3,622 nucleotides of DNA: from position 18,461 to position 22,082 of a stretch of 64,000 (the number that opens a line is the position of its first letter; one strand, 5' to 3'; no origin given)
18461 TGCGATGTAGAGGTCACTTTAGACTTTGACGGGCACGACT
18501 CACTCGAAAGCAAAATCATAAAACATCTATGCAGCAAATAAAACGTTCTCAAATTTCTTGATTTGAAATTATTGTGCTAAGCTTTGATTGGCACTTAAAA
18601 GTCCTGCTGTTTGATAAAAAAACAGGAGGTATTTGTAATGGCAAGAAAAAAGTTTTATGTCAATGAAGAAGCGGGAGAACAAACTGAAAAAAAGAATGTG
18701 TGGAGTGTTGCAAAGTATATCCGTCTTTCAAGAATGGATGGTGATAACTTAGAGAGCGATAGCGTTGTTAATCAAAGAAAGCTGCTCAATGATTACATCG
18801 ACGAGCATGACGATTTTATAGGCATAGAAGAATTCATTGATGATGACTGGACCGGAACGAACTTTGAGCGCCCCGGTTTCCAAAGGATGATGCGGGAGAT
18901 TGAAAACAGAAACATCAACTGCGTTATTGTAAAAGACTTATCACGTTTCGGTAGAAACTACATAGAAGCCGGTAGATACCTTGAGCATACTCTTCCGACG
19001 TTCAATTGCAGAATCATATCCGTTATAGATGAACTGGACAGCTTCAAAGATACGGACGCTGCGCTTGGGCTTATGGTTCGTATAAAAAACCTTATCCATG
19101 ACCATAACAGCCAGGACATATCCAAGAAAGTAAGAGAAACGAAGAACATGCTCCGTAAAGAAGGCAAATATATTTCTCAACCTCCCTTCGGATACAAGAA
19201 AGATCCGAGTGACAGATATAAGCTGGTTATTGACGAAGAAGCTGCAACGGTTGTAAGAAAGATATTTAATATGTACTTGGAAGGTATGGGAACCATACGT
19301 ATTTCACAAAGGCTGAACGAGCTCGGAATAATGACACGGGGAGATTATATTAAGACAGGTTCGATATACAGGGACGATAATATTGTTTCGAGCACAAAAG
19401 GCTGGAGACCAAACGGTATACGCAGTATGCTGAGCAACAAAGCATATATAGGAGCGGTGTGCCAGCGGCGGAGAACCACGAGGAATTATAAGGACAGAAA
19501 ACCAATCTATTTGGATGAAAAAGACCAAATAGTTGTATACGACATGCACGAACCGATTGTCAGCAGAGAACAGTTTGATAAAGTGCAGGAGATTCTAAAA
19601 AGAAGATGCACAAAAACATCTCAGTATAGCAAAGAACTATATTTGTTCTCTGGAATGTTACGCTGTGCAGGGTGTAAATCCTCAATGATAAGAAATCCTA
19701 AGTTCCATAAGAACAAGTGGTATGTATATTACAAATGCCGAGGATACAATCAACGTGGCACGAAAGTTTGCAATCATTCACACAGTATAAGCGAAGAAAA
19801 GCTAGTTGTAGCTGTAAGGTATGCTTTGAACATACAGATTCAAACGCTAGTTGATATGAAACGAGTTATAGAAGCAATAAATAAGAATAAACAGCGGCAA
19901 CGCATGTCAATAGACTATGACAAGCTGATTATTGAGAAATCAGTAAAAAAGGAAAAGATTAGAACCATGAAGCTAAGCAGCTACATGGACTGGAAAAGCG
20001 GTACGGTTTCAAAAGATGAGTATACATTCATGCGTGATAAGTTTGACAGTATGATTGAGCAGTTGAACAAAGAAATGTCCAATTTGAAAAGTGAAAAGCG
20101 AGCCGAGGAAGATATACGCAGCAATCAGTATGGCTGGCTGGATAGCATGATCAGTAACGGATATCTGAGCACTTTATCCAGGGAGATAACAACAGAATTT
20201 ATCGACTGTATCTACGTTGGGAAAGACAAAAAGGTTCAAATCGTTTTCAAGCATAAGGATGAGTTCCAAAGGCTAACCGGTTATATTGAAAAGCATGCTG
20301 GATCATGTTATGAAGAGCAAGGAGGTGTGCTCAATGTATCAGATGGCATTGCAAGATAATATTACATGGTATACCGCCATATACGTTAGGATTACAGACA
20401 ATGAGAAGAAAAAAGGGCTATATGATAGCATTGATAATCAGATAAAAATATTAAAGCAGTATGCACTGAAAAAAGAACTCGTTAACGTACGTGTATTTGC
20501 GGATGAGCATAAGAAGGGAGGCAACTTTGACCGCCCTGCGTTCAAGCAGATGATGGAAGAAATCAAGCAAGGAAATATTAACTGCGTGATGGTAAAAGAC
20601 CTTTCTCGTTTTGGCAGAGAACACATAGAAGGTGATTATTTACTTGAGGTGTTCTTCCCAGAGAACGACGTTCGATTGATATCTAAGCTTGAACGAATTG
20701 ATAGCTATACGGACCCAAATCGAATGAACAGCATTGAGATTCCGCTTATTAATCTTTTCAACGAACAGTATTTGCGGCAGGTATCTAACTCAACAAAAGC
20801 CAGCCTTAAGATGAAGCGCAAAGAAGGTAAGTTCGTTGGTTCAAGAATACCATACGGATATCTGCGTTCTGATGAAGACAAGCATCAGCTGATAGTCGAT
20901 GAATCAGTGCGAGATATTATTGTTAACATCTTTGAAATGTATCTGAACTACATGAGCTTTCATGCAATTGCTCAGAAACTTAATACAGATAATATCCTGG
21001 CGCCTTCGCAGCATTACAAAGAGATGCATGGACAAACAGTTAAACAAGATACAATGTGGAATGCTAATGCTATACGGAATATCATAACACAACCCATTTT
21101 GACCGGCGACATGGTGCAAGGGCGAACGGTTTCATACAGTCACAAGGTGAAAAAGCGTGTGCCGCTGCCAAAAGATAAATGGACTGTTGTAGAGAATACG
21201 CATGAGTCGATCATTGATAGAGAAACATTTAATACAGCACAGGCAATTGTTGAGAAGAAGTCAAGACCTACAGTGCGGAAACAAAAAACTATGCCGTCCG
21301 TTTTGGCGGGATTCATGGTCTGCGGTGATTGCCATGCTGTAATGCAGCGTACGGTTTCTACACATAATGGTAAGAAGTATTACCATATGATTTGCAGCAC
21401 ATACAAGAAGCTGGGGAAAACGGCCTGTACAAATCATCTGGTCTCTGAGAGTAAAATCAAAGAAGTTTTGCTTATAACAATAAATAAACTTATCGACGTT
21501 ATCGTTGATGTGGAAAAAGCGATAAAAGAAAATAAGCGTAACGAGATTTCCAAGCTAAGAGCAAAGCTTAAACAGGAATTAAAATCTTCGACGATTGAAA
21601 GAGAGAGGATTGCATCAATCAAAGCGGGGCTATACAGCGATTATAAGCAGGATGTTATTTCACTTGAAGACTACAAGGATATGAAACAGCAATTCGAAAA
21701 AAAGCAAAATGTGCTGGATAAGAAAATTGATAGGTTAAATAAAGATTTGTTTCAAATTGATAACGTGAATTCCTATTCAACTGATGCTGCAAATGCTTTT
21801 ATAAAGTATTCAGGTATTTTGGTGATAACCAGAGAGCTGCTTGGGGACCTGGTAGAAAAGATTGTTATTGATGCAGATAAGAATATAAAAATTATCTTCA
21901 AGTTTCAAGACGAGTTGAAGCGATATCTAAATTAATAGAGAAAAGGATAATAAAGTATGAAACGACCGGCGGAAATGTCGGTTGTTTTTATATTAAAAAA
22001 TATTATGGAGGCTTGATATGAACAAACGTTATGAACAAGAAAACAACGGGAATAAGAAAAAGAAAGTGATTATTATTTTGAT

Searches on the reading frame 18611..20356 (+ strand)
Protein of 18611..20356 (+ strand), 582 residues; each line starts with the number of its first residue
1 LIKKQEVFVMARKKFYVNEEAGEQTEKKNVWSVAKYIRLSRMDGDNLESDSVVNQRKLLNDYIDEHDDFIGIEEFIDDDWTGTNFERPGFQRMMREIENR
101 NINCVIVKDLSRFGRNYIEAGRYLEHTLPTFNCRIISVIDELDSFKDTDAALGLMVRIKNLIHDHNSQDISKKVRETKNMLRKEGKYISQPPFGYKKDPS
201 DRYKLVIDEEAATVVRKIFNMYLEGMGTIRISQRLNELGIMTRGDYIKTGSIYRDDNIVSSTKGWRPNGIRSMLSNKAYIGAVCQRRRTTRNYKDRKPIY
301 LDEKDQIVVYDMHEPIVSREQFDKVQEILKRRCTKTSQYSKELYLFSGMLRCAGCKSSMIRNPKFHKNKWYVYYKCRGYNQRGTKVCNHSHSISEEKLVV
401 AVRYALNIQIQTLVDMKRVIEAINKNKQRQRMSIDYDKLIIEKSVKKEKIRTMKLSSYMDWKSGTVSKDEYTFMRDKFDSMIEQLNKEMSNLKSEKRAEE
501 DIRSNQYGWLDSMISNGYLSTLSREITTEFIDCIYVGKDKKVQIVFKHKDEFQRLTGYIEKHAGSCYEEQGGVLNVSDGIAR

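Call 9: search_protein_families(library=pfam, proteins=[window:18611-20356:+], max_evalue=0.001)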
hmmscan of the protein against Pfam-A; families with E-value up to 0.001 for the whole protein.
window:18611-20356:+ (582 aa): 3 families
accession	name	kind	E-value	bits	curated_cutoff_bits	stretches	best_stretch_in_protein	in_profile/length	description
PF07508.19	Recombinase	-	1.7e-23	83.2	21.1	1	209-332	1-102/102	Recombinase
PF00239.26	Resolvase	-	2.7e-18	66.9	23.3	1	34-187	2-145/145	Resolvase, N terminal domain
PF13408.12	Zn_ribbon_recom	-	1.5e-11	45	25.3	1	345-401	1-52/58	Recombinase zinc beta ribbon domain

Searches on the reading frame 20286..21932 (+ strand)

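Call 9: search_protein_families(library=pfam, proteins=[window:20286-21932:+], max_evalue=0.001)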
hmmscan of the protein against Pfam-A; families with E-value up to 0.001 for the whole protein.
window:20286-21932:+ (549 aa): 3 families
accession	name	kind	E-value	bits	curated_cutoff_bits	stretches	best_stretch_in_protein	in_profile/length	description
PF07508.19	Recombinase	-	9e-23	80.9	21.1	1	210-324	5-101/102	Recombinase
PF00239.26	Resolvase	-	1.2e-20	74.5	23.3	1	31-182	2-144/145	Resolvase, N terminal domain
PF13408.12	Zn_ribbon_recom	-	2.6e-11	44.2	25.3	1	340-396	2-54/58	Recombinase zinc beta ribbon domain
